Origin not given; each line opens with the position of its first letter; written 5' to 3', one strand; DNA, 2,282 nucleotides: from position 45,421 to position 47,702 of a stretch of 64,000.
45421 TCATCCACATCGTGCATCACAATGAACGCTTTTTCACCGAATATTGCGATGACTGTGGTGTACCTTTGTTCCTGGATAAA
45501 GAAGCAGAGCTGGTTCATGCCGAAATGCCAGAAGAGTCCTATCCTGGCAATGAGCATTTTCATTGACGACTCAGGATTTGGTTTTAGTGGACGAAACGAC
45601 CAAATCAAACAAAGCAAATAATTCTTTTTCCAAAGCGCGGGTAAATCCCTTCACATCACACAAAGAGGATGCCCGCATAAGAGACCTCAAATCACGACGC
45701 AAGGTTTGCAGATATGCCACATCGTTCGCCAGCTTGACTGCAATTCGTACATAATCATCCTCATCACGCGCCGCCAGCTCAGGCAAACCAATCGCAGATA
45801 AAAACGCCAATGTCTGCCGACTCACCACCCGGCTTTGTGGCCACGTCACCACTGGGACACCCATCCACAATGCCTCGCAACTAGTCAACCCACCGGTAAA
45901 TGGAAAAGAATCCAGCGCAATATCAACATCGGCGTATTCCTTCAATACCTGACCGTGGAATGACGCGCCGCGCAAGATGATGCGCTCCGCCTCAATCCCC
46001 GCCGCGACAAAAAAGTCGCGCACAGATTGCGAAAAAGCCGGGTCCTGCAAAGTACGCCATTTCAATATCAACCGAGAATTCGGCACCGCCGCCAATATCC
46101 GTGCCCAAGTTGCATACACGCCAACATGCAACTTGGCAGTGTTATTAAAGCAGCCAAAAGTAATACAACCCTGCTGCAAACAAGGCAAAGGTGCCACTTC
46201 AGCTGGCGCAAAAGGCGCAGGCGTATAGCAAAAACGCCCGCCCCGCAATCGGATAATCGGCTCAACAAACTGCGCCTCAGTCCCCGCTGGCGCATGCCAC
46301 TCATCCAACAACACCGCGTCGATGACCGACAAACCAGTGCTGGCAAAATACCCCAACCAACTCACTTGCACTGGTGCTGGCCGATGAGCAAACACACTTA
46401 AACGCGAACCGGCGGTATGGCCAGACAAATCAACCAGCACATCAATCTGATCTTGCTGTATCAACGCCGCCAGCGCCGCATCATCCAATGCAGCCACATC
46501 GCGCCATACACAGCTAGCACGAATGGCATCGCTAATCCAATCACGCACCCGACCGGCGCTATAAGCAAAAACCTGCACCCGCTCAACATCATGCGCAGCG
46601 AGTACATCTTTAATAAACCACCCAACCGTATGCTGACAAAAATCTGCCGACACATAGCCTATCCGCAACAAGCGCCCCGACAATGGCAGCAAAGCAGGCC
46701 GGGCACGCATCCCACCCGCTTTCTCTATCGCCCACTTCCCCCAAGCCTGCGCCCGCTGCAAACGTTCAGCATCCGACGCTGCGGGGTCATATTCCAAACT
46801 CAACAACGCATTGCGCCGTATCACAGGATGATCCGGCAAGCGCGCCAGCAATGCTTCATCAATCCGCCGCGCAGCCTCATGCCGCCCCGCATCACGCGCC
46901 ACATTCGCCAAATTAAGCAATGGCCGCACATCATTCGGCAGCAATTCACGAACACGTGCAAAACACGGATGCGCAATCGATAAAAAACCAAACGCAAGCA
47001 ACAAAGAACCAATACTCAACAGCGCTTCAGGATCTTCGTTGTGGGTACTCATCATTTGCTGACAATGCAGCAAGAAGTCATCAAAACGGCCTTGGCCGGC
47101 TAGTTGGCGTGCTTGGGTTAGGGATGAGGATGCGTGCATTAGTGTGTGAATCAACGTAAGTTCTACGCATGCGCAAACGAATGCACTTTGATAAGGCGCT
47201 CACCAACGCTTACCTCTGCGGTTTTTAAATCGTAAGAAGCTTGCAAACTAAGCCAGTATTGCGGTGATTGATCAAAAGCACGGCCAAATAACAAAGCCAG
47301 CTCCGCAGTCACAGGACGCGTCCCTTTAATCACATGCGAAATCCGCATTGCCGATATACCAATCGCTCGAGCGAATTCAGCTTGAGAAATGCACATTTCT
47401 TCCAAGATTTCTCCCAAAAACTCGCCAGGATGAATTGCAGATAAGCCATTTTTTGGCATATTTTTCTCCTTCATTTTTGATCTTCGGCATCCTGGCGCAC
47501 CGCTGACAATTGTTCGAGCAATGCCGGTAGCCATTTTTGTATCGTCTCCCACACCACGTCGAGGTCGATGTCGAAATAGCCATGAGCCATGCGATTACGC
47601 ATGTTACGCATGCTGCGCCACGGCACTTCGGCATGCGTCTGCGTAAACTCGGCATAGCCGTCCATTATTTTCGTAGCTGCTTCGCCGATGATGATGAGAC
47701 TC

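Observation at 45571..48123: Higher-GC co-directional cassette mntA-hepT-higA-TPR/GT41: candidate composite toxin-antitoxin or defence-type module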

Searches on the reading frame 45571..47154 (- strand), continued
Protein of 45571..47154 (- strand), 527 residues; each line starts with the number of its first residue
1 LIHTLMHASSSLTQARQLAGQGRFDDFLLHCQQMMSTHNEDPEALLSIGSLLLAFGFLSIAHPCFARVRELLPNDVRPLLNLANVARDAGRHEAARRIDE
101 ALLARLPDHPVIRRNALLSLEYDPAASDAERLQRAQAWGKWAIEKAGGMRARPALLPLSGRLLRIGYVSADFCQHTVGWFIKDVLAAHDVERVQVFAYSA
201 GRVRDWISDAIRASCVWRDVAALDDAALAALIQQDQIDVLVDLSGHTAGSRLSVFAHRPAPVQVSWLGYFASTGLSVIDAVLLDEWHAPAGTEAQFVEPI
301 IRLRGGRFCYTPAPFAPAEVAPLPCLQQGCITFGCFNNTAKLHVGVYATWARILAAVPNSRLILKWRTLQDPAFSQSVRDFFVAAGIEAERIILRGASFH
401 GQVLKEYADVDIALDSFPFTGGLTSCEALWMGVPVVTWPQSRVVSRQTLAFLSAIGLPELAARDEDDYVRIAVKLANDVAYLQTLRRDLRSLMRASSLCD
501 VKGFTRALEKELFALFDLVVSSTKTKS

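Call 54: search_protein_families(library=pfam, proteins=[L006:7564-9183:-, L008:8313-9518:+, L008:3350-5962:+, L006:4966-5691:-, L007:6688-7344:-, L007:603-4460:+, L002:6553-8373:+, L008:9604-11736:+], max_evalue=0.001)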
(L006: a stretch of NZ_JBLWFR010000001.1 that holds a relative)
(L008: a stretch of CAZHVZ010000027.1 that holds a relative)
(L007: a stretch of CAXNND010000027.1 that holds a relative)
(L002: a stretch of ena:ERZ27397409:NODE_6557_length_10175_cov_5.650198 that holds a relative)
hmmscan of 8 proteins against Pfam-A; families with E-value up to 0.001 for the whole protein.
L006:7564-9183:- (539 aa): 4 families
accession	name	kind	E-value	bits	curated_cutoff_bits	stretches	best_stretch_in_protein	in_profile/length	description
PF13946.11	DUF4214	-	2.3e-25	88.9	23.2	1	456-523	1-70/72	Domain of unknown function (DUF4214)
PF05345.18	He_PIG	-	1.5e-17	64.3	24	1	238-332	2-95/96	Putative Ig domain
PF00353.25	HemolysinCabind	-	3.4e-05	24.2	23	1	340-366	10-36/36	RTX calcium-binding nonapeptide repeat (4 copies)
PF00089.32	Trypsin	-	5.2e-05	23.6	20.6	1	10-210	8-201/220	Trypsin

L008:8313-9518:+ (402 aa): 3 families
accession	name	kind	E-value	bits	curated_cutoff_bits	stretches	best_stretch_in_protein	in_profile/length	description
PF00089.32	Trypsin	-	1.9e-11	44.7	20.6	1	25-132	16-133/220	Trypsin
PF03160.20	Calx-beta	-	5.1e-11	43.1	27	1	317-376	39-98/119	Calx-beta domain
PF13365.12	Trypsin_2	-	5.1e-05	24.5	27.6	1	34-159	1-125/144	Trypsin-like peptidase domain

L008:3350-5962:+ (871 aa): 22 families
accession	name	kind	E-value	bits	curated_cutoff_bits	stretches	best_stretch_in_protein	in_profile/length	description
PF07719.23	TPR_2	-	7.9e-23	79.1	27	1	230-259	3-32/34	Tetratricopeptide repeat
PF00515.34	TPR_1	-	3e-22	77.9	27.8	1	230-258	3-31/34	Tetratricopeptide repeat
PF14559.12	TPR_19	-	4.2e-20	72.3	25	2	208-265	5-62/68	Tetratricopeptide repeat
PF13431.12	TPR_17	-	7.7e-20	69.9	24.4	0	217-248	2-33/34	Tetratricopeptide repeat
PF13414.12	TPR_11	-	4.8e-19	68.2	26.8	2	237-276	3-42/42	TPR repeat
PF13432.12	TPR_16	-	1.8e-18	67.1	32.7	3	234-294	3-63/65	Tetratricopeptide repeat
PF13181.12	TPR_8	-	2.8e-18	64.9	25.7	1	229-259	2-32/34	Tetratricopeptide repeat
PF08241.18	Methyltransf_11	-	1.2e-14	55.1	21.2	1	634-729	3-94/95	Methyltransferase domain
PF13649.12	Methyltransf_25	-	1.5e-14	54.9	27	1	631-726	1-97/97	Methyltransferase domain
PF08242.18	Methyltransf_12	-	3.3e-14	53.8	30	1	633-727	2-97/98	Methyltransferase domain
PF13428.12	TPR_14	-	3.7e-14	52.2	23.5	0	238-270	11-43/44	Tetratricopeptide repeat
PF13847.12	Methyltransf_31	-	5.2e-12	46.1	27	1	634-731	10-110/145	Methyltransferase domain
PF23914.1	TPR_CcmH_CycH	-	9.4e-12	45.5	42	1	216-325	38-150/158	Cytochrome c-type biogenesis protein H TPR domain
PF13424.12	TPR_12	-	5.3e-11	43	30.1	1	229-290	4-73/77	Tetratricopeptide repeat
PF13176.12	TPR_7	-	2.2e-09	37.1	27.9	0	230-258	1-31/36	Tetratricopeptide repeat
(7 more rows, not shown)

L006:4966-5691:- (241 aa): 1 family
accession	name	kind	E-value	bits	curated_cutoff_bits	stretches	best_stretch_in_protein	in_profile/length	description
PF11745.13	DUF3304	-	1.4e-08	35.5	22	1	38-128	2-97/97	Protein of unknown function (DUF3304)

L007:6688-7344:- (218 aa): 2 families
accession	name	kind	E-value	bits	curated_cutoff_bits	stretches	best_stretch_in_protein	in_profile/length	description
PF00117.34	GATase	-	2.1e-50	171.5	22.8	1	22-202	1-188/190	Glutamine amidotransferase class-I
PF07722.19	Peptidase_C26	-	4.2e-11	43.5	20.5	1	88-187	102-219/219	Peptidase C26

L007:603-4460:+ (1286 aa): 7 families
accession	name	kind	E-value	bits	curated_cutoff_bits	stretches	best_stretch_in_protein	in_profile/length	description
PF03704.23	BTAD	-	1.4e-21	77.9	22.1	1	1126-1270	1-145/146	Bacterial transcriptional activator domain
PF13424.12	TPR_12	-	2.5e-06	28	30.1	0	1188-1245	4-62/77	Tetratricopeptide repeat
PF07719.23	TPR_2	-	1.3e-05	25.4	27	0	1188-1217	2-31/34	Tetratricopeptide repeat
PF14559.12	TPR_19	-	4.3e-05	24.2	25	0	1199-1253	3-57/68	Tetratricopeptide repeat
PF13191.12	AAA_16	-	0.00021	22.3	32.6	1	31-173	14-148/167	AAA ATPase domain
PF10602.15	RPN7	-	0.00037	20.7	29.6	0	427-472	32-77/174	26S proteasome subunit RPN7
PF13432.12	TPR_16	-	0.00095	20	32.7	0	670-690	37-57/65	Tetratricopeptide repeat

L002:6553-8373:+ (606 aa): 2 families
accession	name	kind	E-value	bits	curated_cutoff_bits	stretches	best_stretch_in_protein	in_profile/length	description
PF00005.33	ABC_tran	-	7.7e-30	104.7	25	1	349-496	1-136/137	ABC transporter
PF00664.28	ABC_membrane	-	5.1e-19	69.5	28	1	26-282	4-267/274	ABC transporter transmembrane region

L008:9604-11736:+ (710 aa): 2 families
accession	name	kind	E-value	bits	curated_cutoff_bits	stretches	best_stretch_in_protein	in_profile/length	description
PF19040.6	SGNH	-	3.4e-45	155.1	27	1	453-694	9-245/248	SGNH domain (fused to AT3 domains)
PF01757.29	Acyl_transf_3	-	8.4e-28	97.8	31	1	39-375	3-325/326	Acyltransferase domain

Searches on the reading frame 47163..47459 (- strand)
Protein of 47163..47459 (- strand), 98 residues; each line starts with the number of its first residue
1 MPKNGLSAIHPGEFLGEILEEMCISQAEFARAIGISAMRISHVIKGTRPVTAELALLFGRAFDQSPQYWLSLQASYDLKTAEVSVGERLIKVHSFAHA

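Call 29: find_homologous_proteins(query=window:47163-47459:-, max_evalue=1e-10)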
Query window:47163-47459:- (98 aa): 4945 proteins with E <= 1e-10 among 4954 candidates; the best 120 are listed.
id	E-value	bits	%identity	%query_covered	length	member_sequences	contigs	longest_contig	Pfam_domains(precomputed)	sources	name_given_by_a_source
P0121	8.2e-57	207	100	100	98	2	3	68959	PF01381.29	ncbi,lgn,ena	-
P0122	5.4e-48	179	87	99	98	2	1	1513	PF01381.29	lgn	-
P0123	2.9e-47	176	86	100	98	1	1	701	PF01381.29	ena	-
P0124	2.9e-47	176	86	100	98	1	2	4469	PF01381.29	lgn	-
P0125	3.3e-47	176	85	100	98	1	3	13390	PF01381.29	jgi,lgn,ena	-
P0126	3.3e-47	176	84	100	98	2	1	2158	PF01381.29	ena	-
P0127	3.6e-47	176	85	100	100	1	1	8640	PF01381.29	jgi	jgi:antitoxin HigA-1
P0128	3.9e-47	176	85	100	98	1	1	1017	PF01381.29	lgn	-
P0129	4.2e-47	176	83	100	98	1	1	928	PF01381.29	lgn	-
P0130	4.9e-47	176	86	100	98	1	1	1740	PF01381.29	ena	-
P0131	5.8e-47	176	85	100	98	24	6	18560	PF01381.29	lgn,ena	-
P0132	6.4e-47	175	84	100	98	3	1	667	PF01381.29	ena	-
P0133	1.2e-46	175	85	100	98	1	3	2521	PF01381.29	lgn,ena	-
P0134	1.2e-46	175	84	100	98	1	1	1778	PF01381.29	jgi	-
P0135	1.7e-46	174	83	100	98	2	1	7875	PF01381.29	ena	-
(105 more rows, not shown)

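Call 32: find_encoding_contigs(protein=P0131, flank=3000, max_places=6)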
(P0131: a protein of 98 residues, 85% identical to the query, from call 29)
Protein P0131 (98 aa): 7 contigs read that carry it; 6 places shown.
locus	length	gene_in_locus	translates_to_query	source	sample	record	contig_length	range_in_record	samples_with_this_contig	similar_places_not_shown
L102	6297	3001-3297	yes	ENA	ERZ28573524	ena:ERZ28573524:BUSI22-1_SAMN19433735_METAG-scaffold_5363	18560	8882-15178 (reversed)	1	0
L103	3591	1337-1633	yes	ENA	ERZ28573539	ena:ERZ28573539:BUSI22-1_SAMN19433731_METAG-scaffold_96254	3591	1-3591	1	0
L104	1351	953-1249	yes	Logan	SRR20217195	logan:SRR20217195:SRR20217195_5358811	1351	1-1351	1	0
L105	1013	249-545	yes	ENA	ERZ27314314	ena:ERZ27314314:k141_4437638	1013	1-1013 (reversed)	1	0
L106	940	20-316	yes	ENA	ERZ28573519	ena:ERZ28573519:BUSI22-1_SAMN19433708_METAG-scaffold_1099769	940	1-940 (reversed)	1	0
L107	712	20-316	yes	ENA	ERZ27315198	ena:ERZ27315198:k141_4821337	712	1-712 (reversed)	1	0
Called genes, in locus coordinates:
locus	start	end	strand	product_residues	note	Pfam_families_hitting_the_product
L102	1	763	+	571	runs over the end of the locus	PF00990:GGDEF, PF00563:EAL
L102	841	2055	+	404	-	PF07690:MFS_1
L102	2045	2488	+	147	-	PF00582:Usp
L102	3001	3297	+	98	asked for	PF01381:HTH_3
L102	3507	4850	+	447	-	PF03283:PAE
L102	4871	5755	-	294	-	PF01259:SAICAR_synt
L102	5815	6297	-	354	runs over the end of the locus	PF01116:F_bP_aldolase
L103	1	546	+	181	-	?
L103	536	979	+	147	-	PF00582:Usp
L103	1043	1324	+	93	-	PF05015:HigB-like_toxin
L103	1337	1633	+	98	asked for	PF01381:HTH_3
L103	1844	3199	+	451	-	PF03283:PAE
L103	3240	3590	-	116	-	?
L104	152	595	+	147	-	PF00582:Usp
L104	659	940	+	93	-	PF05015:HigB-like_toxin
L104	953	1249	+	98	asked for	PF01381:HTH_3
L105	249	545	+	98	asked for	PF01381:HTH_3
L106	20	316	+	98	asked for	PF01381:HTH_3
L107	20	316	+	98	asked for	PF01381:HTH_3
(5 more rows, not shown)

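Call 33: find_encoding_contigs(protein=P0121, flank=4000, max_places=6)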
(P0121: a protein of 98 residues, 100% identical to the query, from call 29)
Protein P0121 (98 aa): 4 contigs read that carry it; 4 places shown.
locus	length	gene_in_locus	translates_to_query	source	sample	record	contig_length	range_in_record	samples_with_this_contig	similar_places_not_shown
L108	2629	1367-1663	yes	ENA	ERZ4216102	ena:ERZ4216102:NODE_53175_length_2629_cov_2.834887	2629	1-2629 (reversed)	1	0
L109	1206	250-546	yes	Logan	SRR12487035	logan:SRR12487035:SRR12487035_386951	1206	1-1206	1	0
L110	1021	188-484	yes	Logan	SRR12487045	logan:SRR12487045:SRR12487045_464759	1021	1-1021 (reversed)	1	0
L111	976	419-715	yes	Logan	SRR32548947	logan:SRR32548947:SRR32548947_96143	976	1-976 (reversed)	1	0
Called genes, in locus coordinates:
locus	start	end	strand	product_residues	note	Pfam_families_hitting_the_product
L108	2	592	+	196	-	?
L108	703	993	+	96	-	PF01909:NTP_transf_2, PF18765:Polbeta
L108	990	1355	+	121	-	PF01934:HepT-like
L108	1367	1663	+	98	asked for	PF01381:HTH_3 (weak)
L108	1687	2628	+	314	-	?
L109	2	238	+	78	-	?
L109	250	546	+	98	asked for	PF01381:HTH_3 (weak)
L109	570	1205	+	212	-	?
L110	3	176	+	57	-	?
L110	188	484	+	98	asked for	PF01381:HTH_3 (weak)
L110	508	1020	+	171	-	?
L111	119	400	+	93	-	PF05015:HigB-like_toxin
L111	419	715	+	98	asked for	PF01381:HTH_3 (weak)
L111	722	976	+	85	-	?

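Call 39: search_solved_structures(query=window:47163-47459:-, max_evalue=0.01, show_alignments=1)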
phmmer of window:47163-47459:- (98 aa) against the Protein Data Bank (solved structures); distinct sequences matched with E-value up to 0.01: 12.
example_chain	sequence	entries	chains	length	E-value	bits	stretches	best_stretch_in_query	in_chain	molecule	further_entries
7csv_A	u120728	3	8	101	1.3e-17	67.2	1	1-89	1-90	HTH cro/C1-type domain-containing protein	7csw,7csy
6f8s_A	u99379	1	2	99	1.5e-17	67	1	1-90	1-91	XRE family transcriptional regulator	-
6jpi_A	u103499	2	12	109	1.7e-17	66.8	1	2-89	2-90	HTH cro/C1-type domain-containing protein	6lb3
6f8h_A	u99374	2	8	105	3.7e-17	65.7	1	3-90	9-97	XRE family transcriptional regulator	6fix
3cec_A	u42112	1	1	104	5.6e-15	58.8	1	8-83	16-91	Putative antidote protein of plasmid maintenance system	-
3trb_A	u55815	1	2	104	1.9e-13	53.9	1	3-91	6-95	Virulence-associated protein I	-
4mcx_A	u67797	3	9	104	1.1e-12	51.5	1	8-85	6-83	Antidote protein | Antitoxin HigA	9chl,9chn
6chv_A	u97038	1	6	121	1.5e-12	51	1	8-85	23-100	Antitoxin HigA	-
4mct_A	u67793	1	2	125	1.8e-12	50.7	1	8-85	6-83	Antidote protein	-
6cf1_A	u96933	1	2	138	2.2e-12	50.5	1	8-85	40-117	Antitoxin HigA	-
2icp_A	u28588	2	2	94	7e-11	45.7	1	10-86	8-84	antitoxin higa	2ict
2eby_A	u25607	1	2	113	6.6e-07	33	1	11-84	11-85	Putative HTH-type transcriptional regulator ybaQ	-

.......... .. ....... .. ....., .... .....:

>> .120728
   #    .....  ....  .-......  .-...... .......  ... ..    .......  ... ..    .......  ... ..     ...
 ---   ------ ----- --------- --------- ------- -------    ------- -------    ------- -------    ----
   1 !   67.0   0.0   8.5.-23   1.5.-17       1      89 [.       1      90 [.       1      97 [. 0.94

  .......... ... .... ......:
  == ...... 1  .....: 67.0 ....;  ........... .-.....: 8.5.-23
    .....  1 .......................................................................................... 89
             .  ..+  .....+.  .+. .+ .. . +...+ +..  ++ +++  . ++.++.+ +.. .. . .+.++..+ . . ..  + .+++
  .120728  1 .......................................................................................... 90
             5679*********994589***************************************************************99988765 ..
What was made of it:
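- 47163..47459 (-): higA: solitary HigA-family XRE antitoxin (98 aa), the remnant of a higBA pair. PDB HigA/GraA 7csv and 6f8s at about 1e-17 (call 39).
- On HigBA type II toxin-antitoxin: Matches to solved HigA/GraA structures (call 39).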

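Call 43: search_protein_families(library=padloc, proteins=[window:47163-47459:-], max_evalue=0.01)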
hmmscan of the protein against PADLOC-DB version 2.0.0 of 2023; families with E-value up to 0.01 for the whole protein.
window:47163-47459:- (98 aa): 1 family
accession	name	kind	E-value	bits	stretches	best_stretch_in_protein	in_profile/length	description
PDLC04775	PDC-M69A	-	0.0003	19.3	1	12-52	9-49/113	-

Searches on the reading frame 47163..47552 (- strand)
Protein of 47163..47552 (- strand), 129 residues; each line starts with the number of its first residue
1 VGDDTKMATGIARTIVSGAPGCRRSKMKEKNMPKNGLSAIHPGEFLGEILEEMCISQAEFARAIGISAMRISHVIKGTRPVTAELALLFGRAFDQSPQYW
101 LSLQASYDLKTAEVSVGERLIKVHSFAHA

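Call 3: search_protein_families(library=pfam, proteins=[window:47163-47552:-], max_evalue=0.01)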
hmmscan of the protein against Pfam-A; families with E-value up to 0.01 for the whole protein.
window:47163-47552:- (129 aa): 3 families
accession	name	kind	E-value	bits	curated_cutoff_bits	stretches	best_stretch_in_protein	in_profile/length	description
PF01381.28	HTH_3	-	4.7e-07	30.2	23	1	48-100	3-55/55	Helix-turn-helix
PF13560.12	HTH_31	-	0.0052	17.5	27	1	55-95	15-56/64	Helix-turn-helix domain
PF13443.12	HTH_26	-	0.0069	17.1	22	0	47-80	3-38/63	Cro/C1-type HTH DNA-binding domain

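Call 4: search_protein_families(library=ncbifam, proteins=[window:47163-47552:-], max_evalue=0.01)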
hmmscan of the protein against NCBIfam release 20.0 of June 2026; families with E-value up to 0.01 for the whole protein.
window:47163-47552:- (129 aa): 1 family
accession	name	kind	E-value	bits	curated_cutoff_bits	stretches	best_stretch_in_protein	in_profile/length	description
TIGR02607.1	antidote_HigA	equivalog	8.4e-23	80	47.7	1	38-113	3-79/81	HigA family addiction module antitoxin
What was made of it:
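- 47163..47459 (-): TIGR02607 at 80 bits against a cut-off of 47.7 (call 4).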
